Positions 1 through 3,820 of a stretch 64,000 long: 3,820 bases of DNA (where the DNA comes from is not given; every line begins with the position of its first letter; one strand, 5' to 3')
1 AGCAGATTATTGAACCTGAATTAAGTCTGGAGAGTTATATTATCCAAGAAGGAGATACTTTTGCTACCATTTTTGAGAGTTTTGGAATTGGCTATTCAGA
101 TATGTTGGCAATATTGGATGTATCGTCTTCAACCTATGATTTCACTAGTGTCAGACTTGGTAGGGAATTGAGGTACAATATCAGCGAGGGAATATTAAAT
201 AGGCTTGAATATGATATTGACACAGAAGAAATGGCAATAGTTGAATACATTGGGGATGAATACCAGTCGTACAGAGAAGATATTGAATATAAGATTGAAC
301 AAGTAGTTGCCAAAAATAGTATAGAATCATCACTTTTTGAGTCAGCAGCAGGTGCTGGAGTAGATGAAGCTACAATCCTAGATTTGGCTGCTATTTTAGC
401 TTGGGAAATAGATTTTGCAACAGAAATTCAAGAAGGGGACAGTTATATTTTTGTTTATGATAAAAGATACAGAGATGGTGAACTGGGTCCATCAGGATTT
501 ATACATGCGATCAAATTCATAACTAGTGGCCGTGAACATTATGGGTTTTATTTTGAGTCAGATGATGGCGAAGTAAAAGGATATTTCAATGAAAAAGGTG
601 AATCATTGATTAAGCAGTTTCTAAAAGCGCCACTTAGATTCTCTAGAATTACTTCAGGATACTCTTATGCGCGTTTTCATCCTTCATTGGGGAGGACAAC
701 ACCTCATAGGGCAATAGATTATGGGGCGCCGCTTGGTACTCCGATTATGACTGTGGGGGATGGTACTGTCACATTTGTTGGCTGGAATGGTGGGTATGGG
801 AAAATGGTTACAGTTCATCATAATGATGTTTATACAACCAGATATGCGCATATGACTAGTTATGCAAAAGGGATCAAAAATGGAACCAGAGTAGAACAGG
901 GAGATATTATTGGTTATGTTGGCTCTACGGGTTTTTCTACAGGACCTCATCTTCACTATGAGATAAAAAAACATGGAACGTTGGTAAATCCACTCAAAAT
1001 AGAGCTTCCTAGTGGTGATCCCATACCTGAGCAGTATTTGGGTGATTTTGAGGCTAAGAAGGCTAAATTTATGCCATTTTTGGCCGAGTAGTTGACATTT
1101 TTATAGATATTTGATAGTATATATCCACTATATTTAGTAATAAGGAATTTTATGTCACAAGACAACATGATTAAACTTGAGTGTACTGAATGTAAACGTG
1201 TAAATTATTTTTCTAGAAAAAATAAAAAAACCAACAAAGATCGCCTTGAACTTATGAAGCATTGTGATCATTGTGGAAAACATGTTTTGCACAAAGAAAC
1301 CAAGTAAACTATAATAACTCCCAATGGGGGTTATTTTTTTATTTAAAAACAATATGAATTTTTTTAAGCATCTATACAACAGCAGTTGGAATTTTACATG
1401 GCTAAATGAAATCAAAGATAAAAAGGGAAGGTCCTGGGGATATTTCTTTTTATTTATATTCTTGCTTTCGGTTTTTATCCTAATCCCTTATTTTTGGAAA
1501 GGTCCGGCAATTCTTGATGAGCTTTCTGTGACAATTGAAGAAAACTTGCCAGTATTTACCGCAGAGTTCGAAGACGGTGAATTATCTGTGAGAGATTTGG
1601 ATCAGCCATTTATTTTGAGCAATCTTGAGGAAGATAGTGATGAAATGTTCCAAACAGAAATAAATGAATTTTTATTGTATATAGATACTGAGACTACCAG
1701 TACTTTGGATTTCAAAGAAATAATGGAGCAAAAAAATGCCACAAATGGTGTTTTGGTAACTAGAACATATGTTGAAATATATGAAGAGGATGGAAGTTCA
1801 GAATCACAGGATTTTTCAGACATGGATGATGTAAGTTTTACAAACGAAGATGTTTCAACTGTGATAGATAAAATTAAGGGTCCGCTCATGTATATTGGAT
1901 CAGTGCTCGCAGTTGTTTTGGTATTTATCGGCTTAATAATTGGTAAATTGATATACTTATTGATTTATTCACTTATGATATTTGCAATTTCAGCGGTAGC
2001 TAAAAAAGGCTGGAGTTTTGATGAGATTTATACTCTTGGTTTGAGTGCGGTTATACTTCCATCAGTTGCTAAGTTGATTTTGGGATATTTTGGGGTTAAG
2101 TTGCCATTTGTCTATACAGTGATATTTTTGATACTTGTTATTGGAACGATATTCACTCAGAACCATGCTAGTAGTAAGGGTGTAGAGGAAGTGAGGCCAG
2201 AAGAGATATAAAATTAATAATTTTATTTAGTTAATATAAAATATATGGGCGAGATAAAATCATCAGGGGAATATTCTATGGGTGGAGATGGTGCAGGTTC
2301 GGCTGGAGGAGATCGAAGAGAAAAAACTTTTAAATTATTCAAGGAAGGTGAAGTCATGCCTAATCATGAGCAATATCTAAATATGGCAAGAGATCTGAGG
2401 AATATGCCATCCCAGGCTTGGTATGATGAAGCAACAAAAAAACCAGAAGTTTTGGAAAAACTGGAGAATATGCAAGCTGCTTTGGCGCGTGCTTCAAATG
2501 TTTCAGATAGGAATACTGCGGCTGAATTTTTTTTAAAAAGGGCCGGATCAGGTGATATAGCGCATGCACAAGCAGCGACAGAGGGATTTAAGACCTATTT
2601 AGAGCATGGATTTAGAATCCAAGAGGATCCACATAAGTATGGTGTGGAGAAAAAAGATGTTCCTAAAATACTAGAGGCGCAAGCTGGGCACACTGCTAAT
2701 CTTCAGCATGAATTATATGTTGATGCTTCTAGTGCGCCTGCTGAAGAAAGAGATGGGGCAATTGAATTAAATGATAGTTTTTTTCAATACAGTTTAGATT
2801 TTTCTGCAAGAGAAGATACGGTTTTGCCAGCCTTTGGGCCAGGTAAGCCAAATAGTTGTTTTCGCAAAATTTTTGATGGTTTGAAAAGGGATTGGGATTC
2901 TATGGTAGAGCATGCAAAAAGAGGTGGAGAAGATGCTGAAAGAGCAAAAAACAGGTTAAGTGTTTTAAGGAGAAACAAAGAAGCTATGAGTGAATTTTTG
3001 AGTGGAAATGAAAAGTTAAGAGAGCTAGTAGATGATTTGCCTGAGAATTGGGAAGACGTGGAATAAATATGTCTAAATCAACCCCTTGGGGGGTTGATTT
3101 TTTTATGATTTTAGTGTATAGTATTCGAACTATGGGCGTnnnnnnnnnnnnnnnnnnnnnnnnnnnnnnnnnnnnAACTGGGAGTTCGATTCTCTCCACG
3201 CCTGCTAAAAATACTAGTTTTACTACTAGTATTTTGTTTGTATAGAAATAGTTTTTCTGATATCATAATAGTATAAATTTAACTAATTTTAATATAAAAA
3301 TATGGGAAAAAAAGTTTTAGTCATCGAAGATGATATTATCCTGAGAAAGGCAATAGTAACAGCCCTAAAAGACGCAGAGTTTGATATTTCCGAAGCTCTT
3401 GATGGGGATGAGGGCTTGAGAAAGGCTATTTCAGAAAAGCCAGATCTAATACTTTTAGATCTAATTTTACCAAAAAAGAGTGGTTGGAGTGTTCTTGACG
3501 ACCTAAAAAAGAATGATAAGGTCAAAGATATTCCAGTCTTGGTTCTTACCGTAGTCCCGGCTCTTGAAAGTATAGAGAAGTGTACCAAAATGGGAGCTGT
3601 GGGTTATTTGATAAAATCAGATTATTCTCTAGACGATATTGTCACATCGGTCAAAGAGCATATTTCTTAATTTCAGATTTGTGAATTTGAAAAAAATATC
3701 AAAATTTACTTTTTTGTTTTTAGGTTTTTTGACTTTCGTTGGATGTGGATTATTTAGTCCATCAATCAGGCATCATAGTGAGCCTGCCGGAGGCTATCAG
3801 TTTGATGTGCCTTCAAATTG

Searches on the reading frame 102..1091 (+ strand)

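Call 82: search_protein_families(library=pfam, proteins=[window:102-1091:+], max_evalue=0.00001)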
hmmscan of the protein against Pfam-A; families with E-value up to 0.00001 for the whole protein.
window:102-1091:+ (329 aa): 2 families
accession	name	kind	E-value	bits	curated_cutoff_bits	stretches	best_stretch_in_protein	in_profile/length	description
PF01551.29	Peptidase_M23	-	1.1e-32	112.5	28.7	1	201-297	2-96/96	Peptidase family M23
PF19425.4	Csd3_N2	-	2.2e-08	34.5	27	1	67-186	6-119/122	Csd3 second domain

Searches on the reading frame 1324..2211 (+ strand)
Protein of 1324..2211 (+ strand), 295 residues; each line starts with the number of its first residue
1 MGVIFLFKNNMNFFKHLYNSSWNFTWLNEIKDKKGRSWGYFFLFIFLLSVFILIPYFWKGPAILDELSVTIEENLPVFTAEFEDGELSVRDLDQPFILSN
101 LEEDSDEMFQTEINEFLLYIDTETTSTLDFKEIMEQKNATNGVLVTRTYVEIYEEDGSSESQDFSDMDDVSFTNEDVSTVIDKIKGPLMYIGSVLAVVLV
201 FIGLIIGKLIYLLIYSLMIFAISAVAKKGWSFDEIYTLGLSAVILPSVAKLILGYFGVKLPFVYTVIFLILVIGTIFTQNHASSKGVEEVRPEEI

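Call 82: search_protein_families(library=pfam, proteins=[window:1324-2211:+], max_evalue=0.00001)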
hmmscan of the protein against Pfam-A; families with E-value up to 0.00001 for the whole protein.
window:1324-2211:+ (295 aa): 1 family
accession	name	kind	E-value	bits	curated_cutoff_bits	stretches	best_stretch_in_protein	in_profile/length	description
PF06691.16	DUF1189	-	1.5e-25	90.6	28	1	14-276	1-241/244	Protein of unknown function (DUF1189)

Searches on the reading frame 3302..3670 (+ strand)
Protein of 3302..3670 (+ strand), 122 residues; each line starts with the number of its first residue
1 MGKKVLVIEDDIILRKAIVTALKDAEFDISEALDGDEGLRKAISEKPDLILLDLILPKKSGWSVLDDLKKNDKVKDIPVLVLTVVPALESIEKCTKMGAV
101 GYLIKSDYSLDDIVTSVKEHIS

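Call 82: search_protein_families(library=pfam, proteins=[window:3302-3670:+], max_evalue=0.00001)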
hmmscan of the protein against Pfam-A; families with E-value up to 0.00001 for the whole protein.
window:3302-3670:+ (122 aa): 1 family
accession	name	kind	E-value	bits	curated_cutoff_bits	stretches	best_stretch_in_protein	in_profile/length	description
PF00072.30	Response_reg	-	4.5e-20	72.3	30.2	1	5-115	1-108/111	Response regulator receiver domain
